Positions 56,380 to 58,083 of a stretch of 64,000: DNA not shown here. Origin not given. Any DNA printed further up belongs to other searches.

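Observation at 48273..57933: Non-canonical catabolic operon: iolB-iolC-iolJ-like lower pathway fused to a FucI-like isomerase, FGGY kinase, GlcD/CCG oxidase and a fused EtfBA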

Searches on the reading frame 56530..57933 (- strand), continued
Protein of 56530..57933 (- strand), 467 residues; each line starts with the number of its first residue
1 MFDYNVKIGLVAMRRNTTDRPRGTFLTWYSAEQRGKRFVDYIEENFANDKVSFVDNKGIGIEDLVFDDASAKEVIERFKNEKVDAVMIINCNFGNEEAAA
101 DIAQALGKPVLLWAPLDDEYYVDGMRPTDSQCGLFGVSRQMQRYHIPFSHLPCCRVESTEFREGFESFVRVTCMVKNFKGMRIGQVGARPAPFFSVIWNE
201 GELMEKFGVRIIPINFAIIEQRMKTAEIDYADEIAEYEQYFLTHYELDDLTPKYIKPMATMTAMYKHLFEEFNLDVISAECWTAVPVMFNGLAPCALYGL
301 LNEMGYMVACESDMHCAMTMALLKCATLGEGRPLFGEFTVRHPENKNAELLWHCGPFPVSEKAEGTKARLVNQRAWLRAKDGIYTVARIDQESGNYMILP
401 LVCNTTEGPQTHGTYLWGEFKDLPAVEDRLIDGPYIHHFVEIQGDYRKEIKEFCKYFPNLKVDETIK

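Call 27: search_protein_families(library=pfam, proteins=[L056:1363-2322:+, L056:2339-3118:+, L056:3170-3874:+, L056:3876-5276:+, L056:7954-9300:+, L056:9314-9988:+, L056:11421-12554:+, L056:12565-14691:+, L056:14750-15535:-, L056:15679-16542:+])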
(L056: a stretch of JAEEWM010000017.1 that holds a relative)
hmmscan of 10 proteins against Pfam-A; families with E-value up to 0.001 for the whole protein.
L056:1363-2322:+ (319 aa): 2 families
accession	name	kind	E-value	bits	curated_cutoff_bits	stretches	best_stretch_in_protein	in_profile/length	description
PF02588.21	YitT_membrane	-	3.7e-55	186.9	24.3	1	48-252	2-204/205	Uncharacterised 5xTM membrane BCR, YitT family COG1284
PF10035.14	DUF2179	-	1.9e-15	56.9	22.8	1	258-312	1-55/55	Uncharacterized protein conserved in bacteria (DUF2179)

L056:2339-3118:+ (259 aa): 2 families
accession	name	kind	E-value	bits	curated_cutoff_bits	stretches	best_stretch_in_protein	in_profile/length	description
PF00753.33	Lactamase_B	-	5.1e-15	56.4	22.7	1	30-151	2-138/196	Metallo-beta-lactamase superfamily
PF19583.5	ODP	-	5.6e-06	26.8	27.2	1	33-141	2-113/194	ODP family beta lactamase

L056:3170-3874:+ (234 aa): 1 family
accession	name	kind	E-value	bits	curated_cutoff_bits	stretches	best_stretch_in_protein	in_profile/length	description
PF00121.24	TIM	-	5.8e-19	69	20.1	1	17-219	8-243/245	Triosephosphate isomerase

L056:3876-5276:+ (466 aa): 2 families
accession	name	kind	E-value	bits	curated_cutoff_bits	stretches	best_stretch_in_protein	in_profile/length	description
PF00370.27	FGGY_N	-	2.7e-50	171.7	28.8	1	3-227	1-231/245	FGGY family of carbohydrate kinases, N-terminal domain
PF02782.22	FGGY_C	-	2.3e-25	90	27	1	270-423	27-197/198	FGGY family of carbohydrate kinases, C-terminal domain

L056:7954-9300:+ (448 aa): 1 family
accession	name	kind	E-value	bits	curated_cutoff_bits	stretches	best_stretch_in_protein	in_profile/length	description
PF02952.23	Fucose_iso_C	-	4.7e-06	26.7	29.3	1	356-447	44-139/143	L-fucose isomerase, C-terminal domain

L056:9314-9988:+ (224 aa): 1 family
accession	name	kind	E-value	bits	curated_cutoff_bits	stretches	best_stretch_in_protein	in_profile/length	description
PF00923.25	TAL_FSA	-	2.7e-49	168.5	27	1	4-209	2-275/285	Transaldolase/Fructose-6-phosphate aldolase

L056:11421-12554:+ (377 aa): 3 families
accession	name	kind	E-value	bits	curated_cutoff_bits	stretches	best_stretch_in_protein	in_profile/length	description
PF01546.33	Peptidase_M20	-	3.2e-14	53.8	24.6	1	76-372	2-204/206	Peptidase family M20/M25/M40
PF07687.19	M20_dimer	-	5.5e-12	46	21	1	179-275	5-102/107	Peptidase dimerisation domain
PF04389.22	Peptidase_M28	-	3.3e-07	30.7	21.3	1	60-153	1-77/193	Peptidase family M28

L056:12565-14691:+ (708 aa): 3 families
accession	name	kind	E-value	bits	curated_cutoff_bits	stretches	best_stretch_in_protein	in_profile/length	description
PF00933.27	Glyco_hydro_3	-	4.9e-68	230.3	27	1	17-335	1-315/316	Glycosyl hydrolase family 3 N terminal domain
PF01915.27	Glyco_hydro_3_C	-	9.8e-41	140.4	31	1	370-586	1-200/200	Glycosyl hydrolase family 3 C-terminal domain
PF14310.12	Fn3-like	-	6.4e-20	71.5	25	1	628-696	1-70/71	Fibronectin type III-like domain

L056:14750-15535:- (261 aa): 3 families
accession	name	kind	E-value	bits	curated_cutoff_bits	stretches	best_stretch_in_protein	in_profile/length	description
PF12833.13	HTH_18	-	4.1e-19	69.1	33.6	1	185-260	3-78/80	Helix-turn-helix domain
PF00165.29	HTH_AraC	-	1.8e-13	50.7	26.6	1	224-257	6-38/42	Bacterial regulatory helix-turn-helix proteins, AraC family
PF02311.25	AraC_binding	-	4.5e-05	23.6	21.1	1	35-100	20-86/135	AraC-like ligand binding domain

L056:15679-16542:+ (287 aa): 0 families

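Call 45: search_protein_families(library=ncbifam, proteins=[L070:18928-20115:+, L070:18074-18928:+, L007:16591-17442:+, L009:17268-18197:+, L017:9175-10206:+, L084:4498-5331:-, L056:7954-9300:+, L056:3876-5276:+, L012:10582-11823:+], max_evalue=0.01)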
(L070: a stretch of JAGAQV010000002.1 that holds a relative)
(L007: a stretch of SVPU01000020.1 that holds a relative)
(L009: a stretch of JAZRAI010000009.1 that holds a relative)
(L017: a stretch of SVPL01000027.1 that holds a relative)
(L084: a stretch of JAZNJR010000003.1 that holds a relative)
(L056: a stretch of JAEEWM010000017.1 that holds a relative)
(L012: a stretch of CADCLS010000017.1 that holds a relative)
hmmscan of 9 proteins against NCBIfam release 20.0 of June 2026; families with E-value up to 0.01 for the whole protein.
L070:18928-20115:+ (395 aa): 58 families (the best 25 are shown)
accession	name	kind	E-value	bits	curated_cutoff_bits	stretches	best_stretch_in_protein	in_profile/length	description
TIGR00221.1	nagA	equivalog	2.5e-73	247.2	225.65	1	3-390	5-380/380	N-acetylglucosamine-6-phosphate deacetylase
NF008371.0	PRK11170.1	equivalog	5.3e-50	170.4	483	1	18-391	18-378/382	N-acetylglucosamine-6-phosphate deacetylase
TIGR03178.1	allantoinase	equivalog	3.4e-19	69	357.85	2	4-89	3-84/441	allantoinase AllB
TIGR02033.1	D-hydantoinase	equivalog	5e-18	65.3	393.25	1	4-114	2-111/454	dihydropyrimidinase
NF004839.0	PRK06189.1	equivalog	7.9e-18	64.3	631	2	3-61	5-62/451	allantoinase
NF011990.0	PRK15446.2-6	subfamily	6.5e-15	54.7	233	2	332-392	319-382/390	alpha-D-ribose 1-methylphosphonate 5-triphosphate diphosphatase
TIGR02318.1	phosphono_phnM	equivalog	2.1e-14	53.3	390.55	2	5-59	2-54/376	phosphonate metabolism protein PhnM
TIGR01975.1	isoAsp_dipep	equivalog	7e-12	45.2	331.25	2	3-89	2-92/389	beta-aspartyl-peptidase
NF011987.0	PRK15446.2-3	subfamily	7.5e-12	44.8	253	2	338-390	326-381/395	alpha-D-ribose 1-methylphosphonate 5-triphosphate diphosphatase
NF009941.0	PRK13404.1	subfamily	8.8e-12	44.4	647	1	3-113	6-114/478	dihydropyrimidinase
NF005960.0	PRK08044.1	equivalog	1.5e-11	43.7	688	2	2-91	4-88/453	allantoinase AllB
NF006689.0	PRK09237.1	equivalog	3.2e-11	42.4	371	1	3-63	5-67/383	amidohydrolase/deacetylase family metallohydrolase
NF011986.0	PRK15446.2-2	equivalog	6.4e-11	41.7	465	2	1-60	1-62/406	alpha-D-ribose 1-methylphosphonate 5-triphosphate diphosphatase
NF011984.0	PRK15446.1-5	equivalog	1.1e-10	40.9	260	2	2-60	3-59/379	alpha-D-ribose 1-methylphosphonate 5-triphosphate diphosphatase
NF002668.0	PRK02382.1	equivalog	1.7e-10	40.2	452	2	11-61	7-56/436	dihydroorotase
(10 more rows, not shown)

L070:18074-18928:+ (284 aa): 7 families
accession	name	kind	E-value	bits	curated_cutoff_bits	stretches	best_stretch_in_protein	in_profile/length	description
TIGR00502.1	nagB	equivalog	2.8e-30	105.5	236.9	1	21-280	3-253/259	glucosamine-6-phosphate deaminase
NF001684.0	PRK00443.1-4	subfamily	4e-24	85.6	326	1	59-266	39-232/260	glucosamine-6-phosphate deaminase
NF002557.0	PRK02122.1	subfamily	1.1e-22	80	384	1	16-270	26-270/653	glucosamine-6-phosphate deaminase-like protein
NF001685.0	PRK00443.1-5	equivalog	1.5e-21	76.8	513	1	50-271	33-243/266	glucosamine-6-phosphate deaminase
NF009022.0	PRK12358.1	equivalog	7.8e-19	68.1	247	1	59-267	39-229/239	glucosamine-6-phosphate deaminase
NF001682.0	PRK00443.1-1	equivalog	4.3e-15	55.8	528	1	40-269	18-228/262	glucosamine-6-phosphate deaminase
NF007291.0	PRK09762.1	equivalog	9.8e-12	45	271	1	59-262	42-228/236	galactosamine-6-phosphate isomerase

L007:16591-17442:+ (283 aa): 2 families
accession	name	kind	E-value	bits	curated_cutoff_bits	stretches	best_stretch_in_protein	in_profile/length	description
NF011719.0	PRK15172.1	equivalog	0.0039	16.7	251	1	15-163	26-185/300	aldose-1-epimerase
TIGR02636.1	galM_Leloir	equivalog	0.0093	15.1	397.65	0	75-141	100-165/336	galactose-1-epimerase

L009:17268-18197:+ (309 aa): 1 family
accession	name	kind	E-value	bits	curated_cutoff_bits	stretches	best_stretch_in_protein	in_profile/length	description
TIGR00946.1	2a69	subfamily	2.2e-14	53.3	246.05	1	6-307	5-333/336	auxin efflux carrier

L017:9175-10206:+ (343 aa): 2 families
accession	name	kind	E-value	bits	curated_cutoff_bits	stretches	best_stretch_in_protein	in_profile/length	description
TIGR00218.1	manA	equivalog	3.7e-23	82.3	116.2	2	124-338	154-356/359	mannose-6-phosphate isomerase, class I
NF011710.0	PRK15131.1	equivalog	5.4e-07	28.9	571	1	274-337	323-384/391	mannose-6-phosphate isomerase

L084:4498-5331:- (277 aa): 31 families (the best 25 are shown)
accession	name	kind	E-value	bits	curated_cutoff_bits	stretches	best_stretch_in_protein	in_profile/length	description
TIGR04094.1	adjacent_YSIRK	equivalog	3.1e-18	65.9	200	1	184-268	300-382/383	YSIRK-targeted surface antigen transcriptional regulator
NF007860.0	PRK10572.1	equivalog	9.1e-16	57.5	208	1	148-274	160-287/292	arabinose operon transcriptional regulator AraC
NF049932.1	TranspRegBtr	equivalog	1.4e-15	56.8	900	1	139-271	137-265/531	bacillibactin transport transcriptional regulator Btr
NF047788.1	TransRegPocR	equivalog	5.4e-13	48.9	500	1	159-275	177-294/296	transcriptional regulator PocR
NF007243.0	PRK09685.1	equivalog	2.3e-11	43.7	199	1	152-270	180-300/303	transcriptional regulator FeaR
NF049968.1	QhpR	equivalog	2.8e-11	43.1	250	1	172-268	189-283/284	AraC-like transcriptional regulator QhpR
NF006902.0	PRK09393.1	equivalog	4.1e-11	42.6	425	1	183-269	234-319/327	transcriptional regulator FtrA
NF011964.0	PRK15435.1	equivalog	6.6e-11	41.8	345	1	157-231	71-145/354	bifunctional DNA-binding transcriptional regulator/O6-methylguanine-DNA methyltransferase Ada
NF041686.2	ant_diox_reg_AndR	equivalog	4.5e-10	39.6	350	1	125-269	167-318/321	anthranilate 1,2-dioxygenase regulatory protein AndR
NF052371.1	TransRegGbdRPseu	equivalog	3.3e-09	36.3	480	1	180-267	234-322/365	choline metabolism transcriptional regulator GbdR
NF010028.0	PRK13503.1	equivalog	6.7e-09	35.5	288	1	148-271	148-272/278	HTH-type transcriptional activator RhaS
NF052534.1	RzbtTranRegRhrA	equivalog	9.5e-09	34.9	500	1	153-268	192-307/312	rhizobactin biosynthesis transcriptional regulator RhrA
TIGR02297.1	HpaA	equivalog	1.2e-08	34.5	274.65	1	150-269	164-285/287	4-hydroxyphenylacetate catabolism regulatory protein HpaA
NF033869.1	viru_reg_Rsp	equivalog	2e-08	33.2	400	1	183-269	161-246/701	AraC family transcriptional regulator Rsp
NF047455.1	TF_Staph_AryK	equivalog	2.2e-08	32.8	850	1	149-271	137-258/759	transcriptional regulator AryK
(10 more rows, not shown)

L056:7954-9300:+ (448 aa): 2 families
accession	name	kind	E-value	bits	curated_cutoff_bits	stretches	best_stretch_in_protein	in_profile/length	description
NF048012.1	SlpQosIsomSftI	equivalog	3.1e-12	46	700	1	77-447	75-440/443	sulfoquinovose isomerase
NF002795.0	PRK02929.1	equivalog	1.9e-06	26.9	622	1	132-269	147-291/499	L-arabinose isomerase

L056:3876-5276:+ (466 aa): 12 families
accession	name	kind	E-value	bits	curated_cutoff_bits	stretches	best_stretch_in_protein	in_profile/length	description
TIGR01312.1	XylB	equivalog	1.3e-92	310.8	380.25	1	5-453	1-471/481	xylulokinase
TIGR01314.1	gntK_FGGY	equivalog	1e-63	215.7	648.55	1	3-449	1-474/505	gluconokinase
TIGR01311.1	glycerol_kin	equivalog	3.7e-57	193.7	590.35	1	2-449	1-475/496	glycerol kinase GlpK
NF000756.0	PRK00047.1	subfamily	1e-51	175.8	498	1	2-449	5-476/502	glycerol kinase GlpK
NF008187.0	PRK10939.1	equivalog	1.4e-51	175.7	528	1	1-450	3-485/521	autoinducer-2 kinase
NF011601.0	PRK15027.1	equivalog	4e-49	167.3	912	1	5-423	3-435/484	xylulokinase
TIGR02628.1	fuculo_kin_coli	equivalog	3.5e-37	128.5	470.9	2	7-216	6-220/465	L-fuculokinase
TIGR01315.1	5C_CHO_kinase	subfamily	6.6e-31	107.6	408.7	2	4-195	2-207/541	FGGY family pentulose kinase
NF003154.0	PRK04123.1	equivalog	3.8e-30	105.1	428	2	301-451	365-523/554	ribulokinase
TIGR02627.1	rhamnulo_kin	equivalog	6.6e-23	81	527.95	1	61-229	63-235/454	rhamnulokinase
TIGR01234.1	L-ribulokinase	equivalog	2.7e-21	75.9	583.25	2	305-457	362-518/536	ribulokinase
NF007925.0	PRK10640.1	equivalog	8.6e-21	73.9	639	1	57-220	64-232/489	rhamnulokinase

L012:10582-11823:+ (413 aa): 97 families (the best 25 are shown)
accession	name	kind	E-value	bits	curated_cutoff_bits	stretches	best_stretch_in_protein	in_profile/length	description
TIGR03467.1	HpnE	equivalog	2.8e-10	40.1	283.05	1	25-102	1-77/430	hydroxysqualene dehydroxylase HpnE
NF009477.0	PRK12843.1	equivalog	1.7e-09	36.7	758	1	13-110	7-107/578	FAD-dependent oxidoreductase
NF004789.0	PRK06134.1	subfamily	7.3e-09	34.7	747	1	16-65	6-55/581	FAD-dependent oxidoreductase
NF009478.0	PRK12844.1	equivalog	2.3e-08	32.8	789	1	17-66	3-53/559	3-ketosteroid-delta-1-dehydrogenase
NF005882.1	PRK07843.1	equivalog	1.6e-07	30.1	788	1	22-71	1-50/547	3-oxosteroid 1-dehydrogenase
NF006130.0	PRK08274.1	equivalog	4.4e-07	29.1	369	1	22-53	5-36/467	FAD-dependent tricarballylate dehydrogenase TcuA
NF005560.0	PRK07233.1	equivalog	6.6e-07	28.5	252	1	24-63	2-41/435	hypothetical protein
TIGR02032.1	GG-red-SF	subfamily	1.1e-06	28.6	158.8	1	23-74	1-52/297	geranylgeranyl reductase family protein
NF009410.0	PRK12771.1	subfamily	1.1e-06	27.6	516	1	22-66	138-182/566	NAD(P)-binding protein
NF005511.0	PRK07121.1-4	equivalog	1.1e-06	27.5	466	1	9-64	7-62/553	FAD-binding protein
NF045599.1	bili_reduct_long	exception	1.6e-06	26.6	750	1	19-59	378-418/641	bilirubin reductase, long form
NF003722.0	PRK05329.1-5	equivalog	1.8e-06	27.4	349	1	23-66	5-47/428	glycerol-3-phosphate dehydrogenase subunit GlpB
TIGR03997.1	mycofact_OYE_2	equivalog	2.1e-06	26.4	793.15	1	24-60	381-417/645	mycofactocin system FadH/OYE family oxidoreductase 2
NF041891.1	hdrA_Methbact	equivalog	2.2e-06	26.2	1300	1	22-59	133-170/762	ferredoxin:CoB-CoM heterodisulfide reductase subunit HdrA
TIGR01372.1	soxA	subfamily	2.2e-06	25.7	1164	1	23-61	169-207/996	sarcosine oxidase subunit alpha family protein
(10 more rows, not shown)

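Call 50: search_protein_families(library=pfam, alignment_id=A1, max_evalue=0.00001)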
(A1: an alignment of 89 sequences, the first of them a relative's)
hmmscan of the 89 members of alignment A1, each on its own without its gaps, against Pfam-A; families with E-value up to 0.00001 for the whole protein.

A. member 1, L001:20172-21392:- (406 aa): 1 family
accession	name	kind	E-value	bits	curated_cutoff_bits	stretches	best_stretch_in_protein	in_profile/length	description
PF00474.23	SSF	-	5.3e-44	151.1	22.8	1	4-345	66-406/406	Sodium:solute symporter family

B. families by the number of members that match (of 89 scanned): 152 families (the first 25 are shown)
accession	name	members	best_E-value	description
PF00005.33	ABC_tran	3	2.1e-29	ABC transporter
PF12833.13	HTH_18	3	8.4e-17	Helix-turn-helix domain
PF00165.29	HTH_AraC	3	1.2e-13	Bacterial regulatory helix-turn-helix proteins, AraC family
PF02518.31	HATPase_c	3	1.9e-13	Histidine kinase-, DNA gyrase B-, and HSP90-like ATPase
PF02901.20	PFL-like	2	1.3e-210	Pyruvate formate lyase-like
PF09547.16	SpoIVA_ATPase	2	3.5e-118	Stage IV sporulation protein A, ATPase domain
PF05343.19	Peptidase_M42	2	5.6e-77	M42 glutamyl aminopeptidase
PF20438.3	SpoIVA_middle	2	8.4e-69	Stage IV sporulation protein A, middle domain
PF00501.34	AMP-binding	2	1.3e-62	AMP-binding enzyme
PF00480.26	ROK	2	4.6e-62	ROK family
PF01370.27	Epimerase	2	2.8e-59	NAD dependent epimerase/dehydratase family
PF02055.22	Glyco_hydro_30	2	5e-45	Glycosyl hydrolase family 30 TIM-barrel domain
PF00107.32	ADH_zinc_N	2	1e-41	Zinc-binding dehydrogenase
PF01522.26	Polysacc_deac_1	2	4.9e-40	Polysaccharide deacetylase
PF20439.3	SpoIVA_C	2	9.7e-36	Sporulation stage IV protein A, C-terminal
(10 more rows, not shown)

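Call 65: predict_structure(alignment_id=A2)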
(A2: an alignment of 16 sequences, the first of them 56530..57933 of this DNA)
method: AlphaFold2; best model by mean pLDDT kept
length: 467 residues; sequences in the alignment: 16
mean_pLDDT: 69.1   pTM: 0.72
mean pLDDT of the five models: 69.1, 68.8, 61.5, 53.6, 53.4
residues with pLDDT >= 90: 63; 70-90: 176; 50-70: 139; < 50: 89
segments of 3 or more residues with pLDDT < 50: 17-28, 117-130, 188-198, 283-286, 354-378, 410-414, 429-436, 455-460
pLDDT, mean of each block of 10 residues (from residue 1): 89 64 47 76 92 91 82 94 91 71 88 62 42 63 74 74 87 87 69 39 71 78 86 93 72 83 90 82 54 68 77 69 79 57 67 45 35 43 61 62 65 58 62 46 54 48 58
secondary structure, 60 per line:
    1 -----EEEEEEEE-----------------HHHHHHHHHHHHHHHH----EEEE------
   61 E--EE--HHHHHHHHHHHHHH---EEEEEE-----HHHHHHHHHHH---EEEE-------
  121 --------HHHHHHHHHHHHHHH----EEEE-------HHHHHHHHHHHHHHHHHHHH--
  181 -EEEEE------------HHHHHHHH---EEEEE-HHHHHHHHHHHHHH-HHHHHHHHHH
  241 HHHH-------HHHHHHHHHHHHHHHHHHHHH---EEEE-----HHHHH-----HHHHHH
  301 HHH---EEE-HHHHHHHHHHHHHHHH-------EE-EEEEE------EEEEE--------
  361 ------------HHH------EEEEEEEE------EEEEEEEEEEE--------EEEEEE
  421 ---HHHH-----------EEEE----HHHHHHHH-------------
elements in order: E6-13 H31-46 E51-54 H68-81 E85-90 H96-106 E110-113 H129-143 E148-151 H159-178 E182-186 H199-206 E210-214 H216-229 H231-244 H252-272 E276-279 H285-289 H295-303 E307-309 H311-326 E337-341 E348-352 E382-389 E396-406 E415-420 H424-427 E439-442 H447-454

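Call 68: fold_search(model_id=the predicted structure, library=pdb)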
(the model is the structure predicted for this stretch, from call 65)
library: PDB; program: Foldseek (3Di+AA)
matches with E <= 10: 1245; with E <= 0.001: 41
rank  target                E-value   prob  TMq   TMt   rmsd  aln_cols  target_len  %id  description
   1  7ch3_B                1.8e-14  1.00  0.41  0.40  13.6       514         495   15  Crystal structure of Arabinose isomerase from hyper thermophilic bacterium Thermotoga maritima (TMAI) triple mutant (K (released 2021-10-20)
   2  7cwv_A                1.1e-13  1.00  0.42  0.40  14.3       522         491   16  Crystal structure of Arabinose isomerase from hyper thermophilic bacterium Thermotoga maritima (TMAI) wt (released 2021-09-01)
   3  7cwv_D                2.2e-13  1.00  0.42  0.40  12.5       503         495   15  Crystal structure of Arabinose isomerase from hyper thermophilic bacterium Thermotoga maritima (TMAI) wt (released 2021-09-01)
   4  7cwv_C                2.6e-13  1.00  0.41  0.40  12.7       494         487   14  Crystal structure of Arabinose isomerase from hyper thermophilic bacterium Thermotoga maritima (TMAI) wt (released 2021-09-01)
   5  7cwv_B                3.2e-13  1.00  0.41  0.40  12.8       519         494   15  Crystal structure of Arabinose isomerase from hyper thermophilic bacterium Thermotoga maritima (TMAI) wt (released 2021-09-01)
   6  2ajt_A                8.9e-13  1.00  0.41  0.39  12.4       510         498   12  Crystal structure of L-Arabinose Isomerase from E.coli (released 2005-08-16)
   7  4f2d_A                1.0e-12  1.00  0.42  0.40  12.6       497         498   12  Crystal Structure of Escherichia coli L-arabinose Isomerase (ECAI) complexed with Ribitol (released 2012-05-30)
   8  7ch3_A                1.0e-12  1.00  0.41  0.41  13.4       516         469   14  Crystal structure of Arabinose isomerase from hyper thermophilic bacterium Thermotoga maritima (TMAI) triple mutant (K (released 2021-10-20)
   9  7cx7_F                1.1e-12  1.00  0.41  0.39  12.6       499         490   14  Crystal structure of Arabinose isomerase from hybrid AI8 (released 2021-09-01)
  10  7cyy_B                1.8e-12  1.00  0.41  0.39  12.4       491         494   13  Crystal structure of Arabinose isomerase from hybrid AI8 with Adonitol (released 2021-09-08)
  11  4r1p_B                2.5e-12  1.00  0.41  0.40  12.4       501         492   13  Crystal Structure of Thermophilic Geobacillus kaustophilus L-Arabinose isomerase with Mn2+ (released 2015-08-12)
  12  7cx7_A                2.5e-12  1.00  0.39  0.37  12.6       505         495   13  Crystal structure of Arabinose isomerase from hybrid AI8 (released 2021-09-01)
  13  7cyy_C                2.7e-12  1.00  0.40  0.38  12.3       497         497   13  Crystal structure of Arabinose isomerase from hybrid AI8 with Adonitol (released 2021-09-08)
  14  7cxo_B                3.4e-12  1.00  0.41  0.40  12.5       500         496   12  Crystal structure of Arabinose isomerase from hybrid AI10 (released 2021-09-08)
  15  7chl_A                3.8e-12  1.00  0.41  0.39  12.5       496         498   14  Crystal structure of hybrid Arabinose isomerase AI-10 (released 2021-10-20)
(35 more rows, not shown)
